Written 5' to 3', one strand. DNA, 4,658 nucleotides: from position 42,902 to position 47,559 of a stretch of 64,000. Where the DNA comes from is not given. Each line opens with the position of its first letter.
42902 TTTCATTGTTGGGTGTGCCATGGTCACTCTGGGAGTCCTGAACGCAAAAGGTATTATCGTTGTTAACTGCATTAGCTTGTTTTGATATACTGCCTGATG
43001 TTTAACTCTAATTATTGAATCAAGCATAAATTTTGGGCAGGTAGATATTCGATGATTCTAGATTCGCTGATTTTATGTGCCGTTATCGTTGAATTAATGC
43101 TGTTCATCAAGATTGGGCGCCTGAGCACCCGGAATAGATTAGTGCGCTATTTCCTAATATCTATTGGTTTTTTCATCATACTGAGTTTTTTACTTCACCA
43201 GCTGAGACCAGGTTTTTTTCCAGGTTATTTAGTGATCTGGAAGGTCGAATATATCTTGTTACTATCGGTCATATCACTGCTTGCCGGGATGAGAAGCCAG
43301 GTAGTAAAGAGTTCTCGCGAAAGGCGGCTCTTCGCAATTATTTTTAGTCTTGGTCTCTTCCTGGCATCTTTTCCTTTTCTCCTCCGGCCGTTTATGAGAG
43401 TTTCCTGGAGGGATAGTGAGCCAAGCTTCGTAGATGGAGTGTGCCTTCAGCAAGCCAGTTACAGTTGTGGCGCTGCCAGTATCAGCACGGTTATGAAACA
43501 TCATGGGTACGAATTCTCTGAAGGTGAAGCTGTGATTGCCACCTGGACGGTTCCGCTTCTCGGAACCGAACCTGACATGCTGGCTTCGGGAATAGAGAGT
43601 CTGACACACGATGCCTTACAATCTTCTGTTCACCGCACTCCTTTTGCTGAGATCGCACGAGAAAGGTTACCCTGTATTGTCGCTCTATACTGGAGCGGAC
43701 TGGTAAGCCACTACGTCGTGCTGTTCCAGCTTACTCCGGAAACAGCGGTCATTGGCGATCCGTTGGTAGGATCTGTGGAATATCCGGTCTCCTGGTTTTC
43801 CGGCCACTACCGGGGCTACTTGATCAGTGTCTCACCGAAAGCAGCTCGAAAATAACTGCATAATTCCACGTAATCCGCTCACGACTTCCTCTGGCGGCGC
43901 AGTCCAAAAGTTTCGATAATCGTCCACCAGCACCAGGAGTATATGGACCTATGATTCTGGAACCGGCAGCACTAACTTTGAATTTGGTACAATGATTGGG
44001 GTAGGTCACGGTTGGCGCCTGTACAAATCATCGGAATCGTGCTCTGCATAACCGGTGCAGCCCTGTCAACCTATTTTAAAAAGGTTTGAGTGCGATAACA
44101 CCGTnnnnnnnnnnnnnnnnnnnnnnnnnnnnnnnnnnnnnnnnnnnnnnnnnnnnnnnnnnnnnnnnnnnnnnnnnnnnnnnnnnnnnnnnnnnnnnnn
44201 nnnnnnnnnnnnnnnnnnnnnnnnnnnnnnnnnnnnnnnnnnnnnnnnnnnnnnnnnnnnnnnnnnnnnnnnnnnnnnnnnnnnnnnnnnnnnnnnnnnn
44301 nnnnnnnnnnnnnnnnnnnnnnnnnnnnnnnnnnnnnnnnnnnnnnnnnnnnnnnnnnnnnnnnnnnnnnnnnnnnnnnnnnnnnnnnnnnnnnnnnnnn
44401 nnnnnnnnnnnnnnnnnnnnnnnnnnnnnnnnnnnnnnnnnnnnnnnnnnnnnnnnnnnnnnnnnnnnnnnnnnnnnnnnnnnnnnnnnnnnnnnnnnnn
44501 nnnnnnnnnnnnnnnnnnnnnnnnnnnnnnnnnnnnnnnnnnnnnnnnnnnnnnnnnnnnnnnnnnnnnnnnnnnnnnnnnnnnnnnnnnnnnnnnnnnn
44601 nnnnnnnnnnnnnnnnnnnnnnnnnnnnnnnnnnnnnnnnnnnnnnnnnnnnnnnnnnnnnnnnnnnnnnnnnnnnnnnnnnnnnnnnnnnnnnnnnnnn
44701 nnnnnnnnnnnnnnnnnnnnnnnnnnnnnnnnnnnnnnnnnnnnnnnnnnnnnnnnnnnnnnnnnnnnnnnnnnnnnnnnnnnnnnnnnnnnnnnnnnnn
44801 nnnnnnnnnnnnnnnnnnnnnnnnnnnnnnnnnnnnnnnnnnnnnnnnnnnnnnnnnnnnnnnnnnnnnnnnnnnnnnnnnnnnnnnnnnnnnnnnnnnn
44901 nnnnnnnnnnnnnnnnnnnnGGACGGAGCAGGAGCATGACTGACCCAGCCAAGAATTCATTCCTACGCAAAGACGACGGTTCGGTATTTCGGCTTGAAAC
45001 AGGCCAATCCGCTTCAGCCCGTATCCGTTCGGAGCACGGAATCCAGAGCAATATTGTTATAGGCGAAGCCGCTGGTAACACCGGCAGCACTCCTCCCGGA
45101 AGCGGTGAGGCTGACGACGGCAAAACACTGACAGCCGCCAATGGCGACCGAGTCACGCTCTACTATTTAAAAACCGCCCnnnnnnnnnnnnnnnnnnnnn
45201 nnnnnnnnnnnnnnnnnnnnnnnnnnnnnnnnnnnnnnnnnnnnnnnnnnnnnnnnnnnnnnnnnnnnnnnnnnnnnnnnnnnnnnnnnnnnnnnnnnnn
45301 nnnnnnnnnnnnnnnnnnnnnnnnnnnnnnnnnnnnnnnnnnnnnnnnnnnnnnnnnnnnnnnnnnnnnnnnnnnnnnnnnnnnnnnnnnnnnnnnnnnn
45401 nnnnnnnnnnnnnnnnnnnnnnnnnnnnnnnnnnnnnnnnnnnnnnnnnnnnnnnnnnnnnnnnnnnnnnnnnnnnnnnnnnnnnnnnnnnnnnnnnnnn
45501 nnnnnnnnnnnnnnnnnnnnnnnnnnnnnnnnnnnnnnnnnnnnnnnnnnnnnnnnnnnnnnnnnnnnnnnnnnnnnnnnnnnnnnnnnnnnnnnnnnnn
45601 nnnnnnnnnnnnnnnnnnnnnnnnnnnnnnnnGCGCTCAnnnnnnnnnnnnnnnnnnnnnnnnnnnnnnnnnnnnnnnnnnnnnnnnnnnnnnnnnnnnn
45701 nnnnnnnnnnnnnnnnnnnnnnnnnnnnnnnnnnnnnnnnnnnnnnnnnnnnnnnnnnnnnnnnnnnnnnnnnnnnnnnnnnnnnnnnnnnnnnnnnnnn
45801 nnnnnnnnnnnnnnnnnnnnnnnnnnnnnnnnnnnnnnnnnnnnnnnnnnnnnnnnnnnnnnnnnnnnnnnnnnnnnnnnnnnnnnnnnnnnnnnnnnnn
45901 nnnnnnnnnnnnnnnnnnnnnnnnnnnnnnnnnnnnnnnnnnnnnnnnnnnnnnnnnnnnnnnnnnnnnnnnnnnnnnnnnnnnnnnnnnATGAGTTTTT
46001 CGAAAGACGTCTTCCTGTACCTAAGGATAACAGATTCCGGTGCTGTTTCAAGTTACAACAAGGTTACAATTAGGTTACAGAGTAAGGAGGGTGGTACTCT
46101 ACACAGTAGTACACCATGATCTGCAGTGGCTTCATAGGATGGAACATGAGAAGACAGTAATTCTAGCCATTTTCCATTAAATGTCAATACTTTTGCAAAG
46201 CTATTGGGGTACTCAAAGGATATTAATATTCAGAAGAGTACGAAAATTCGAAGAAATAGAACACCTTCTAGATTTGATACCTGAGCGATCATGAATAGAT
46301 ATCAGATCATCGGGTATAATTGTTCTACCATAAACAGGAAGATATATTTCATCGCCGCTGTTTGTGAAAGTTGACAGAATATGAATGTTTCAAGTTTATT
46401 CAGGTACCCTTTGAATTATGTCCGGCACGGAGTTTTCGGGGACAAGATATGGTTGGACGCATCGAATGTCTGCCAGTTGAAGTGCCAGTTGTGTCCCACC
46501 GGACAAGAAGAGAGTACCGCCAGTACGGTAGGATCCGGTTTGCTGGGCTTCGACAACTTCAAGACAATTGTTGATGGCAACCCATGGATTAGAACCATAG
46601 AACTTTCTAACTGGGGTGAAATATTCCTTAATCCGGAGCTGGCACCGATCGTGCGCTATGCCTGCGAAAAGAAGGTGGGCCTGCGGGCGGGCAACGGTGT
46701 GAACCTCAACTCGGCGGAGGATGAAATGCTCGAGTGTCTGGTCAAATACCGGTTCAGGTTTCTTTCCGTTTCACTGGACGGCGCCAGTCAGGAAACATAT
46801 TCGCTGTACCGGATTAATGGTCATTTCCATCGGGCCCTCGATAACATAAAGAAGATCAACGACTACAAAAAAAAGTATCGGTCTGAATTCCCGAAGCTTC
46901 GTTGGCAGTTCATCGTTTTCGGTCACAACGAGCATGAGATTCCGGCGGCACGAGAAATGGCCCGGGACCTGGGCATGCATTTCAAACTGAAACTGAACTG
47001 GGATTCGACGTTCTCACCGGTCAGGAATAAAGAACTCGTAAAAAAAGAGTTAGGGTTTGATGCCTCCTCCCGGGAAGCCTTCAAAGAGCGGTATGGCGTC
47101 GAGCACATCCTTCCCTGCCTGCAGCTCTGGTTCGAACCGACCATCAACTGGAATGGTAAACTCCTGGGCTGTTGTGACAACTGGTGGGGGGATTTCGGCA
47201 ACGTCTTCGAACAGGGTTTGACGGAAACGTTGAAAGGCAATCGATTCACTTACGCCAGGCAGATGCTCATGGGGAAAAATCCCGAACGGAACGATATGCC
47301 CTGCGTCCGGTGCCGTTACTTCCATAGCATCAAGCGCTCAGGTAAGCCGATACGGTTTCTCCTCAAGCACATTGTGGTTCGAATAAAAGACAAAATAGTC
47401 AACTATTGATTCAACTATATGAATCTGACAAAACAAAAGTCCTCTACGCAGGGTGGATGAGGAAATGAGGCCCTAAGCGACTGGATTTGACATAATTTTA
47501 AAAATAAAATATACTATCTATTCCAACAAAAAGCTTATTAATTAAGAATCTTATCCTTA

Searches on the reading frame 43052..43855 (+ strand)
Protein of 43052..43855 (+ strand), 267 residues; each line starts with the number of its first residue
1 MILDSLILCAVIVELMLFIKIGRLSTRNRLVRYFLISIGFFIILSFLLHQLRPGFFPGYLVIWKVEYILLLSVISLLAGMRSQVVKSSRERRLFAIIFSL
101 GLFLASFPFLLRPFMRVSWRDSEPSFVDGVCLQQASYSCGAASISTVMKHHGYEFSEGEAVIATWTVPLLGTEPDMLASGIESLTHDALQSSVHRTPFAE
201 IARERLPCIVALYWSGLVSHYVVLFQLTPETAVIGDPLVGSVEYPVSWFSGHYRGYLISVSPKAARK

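Call 13: search_protein_families(library=pfam, proteins=[window:43052-43855:+], max_evalue=0.001)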
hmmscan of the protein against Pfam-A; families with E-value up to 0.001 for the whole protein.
window:43052-43855:+ (267 aa): 1 family
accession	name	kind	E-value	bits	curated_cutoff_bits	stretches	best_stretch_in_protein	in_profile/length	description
PF03412.21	Peptidase_C39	-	1.2e-15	58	22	1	131-264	5-132/133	Peptidase C39 family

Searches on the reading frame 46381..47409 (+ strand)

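Call 13: search_protein_families(library=pfam, proteins=[window:46381-47409:+], max_evalue=0.001)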
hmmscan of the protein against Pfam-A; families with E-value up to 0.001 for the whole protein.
window:46381-47409:+ (342 aa): 2 families
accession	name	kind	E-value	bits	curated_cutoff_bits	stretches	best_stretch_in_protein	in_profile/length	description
PF04055.27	Radical_SAM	-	9.1e-07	29.6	29.5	1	28-182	4-152/166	Radical SAM superfamily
PF13186.11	SPASM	-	3.1e-06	27.8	21.5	1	246-311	1-66/67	Iron-sulfur cluster-binding domain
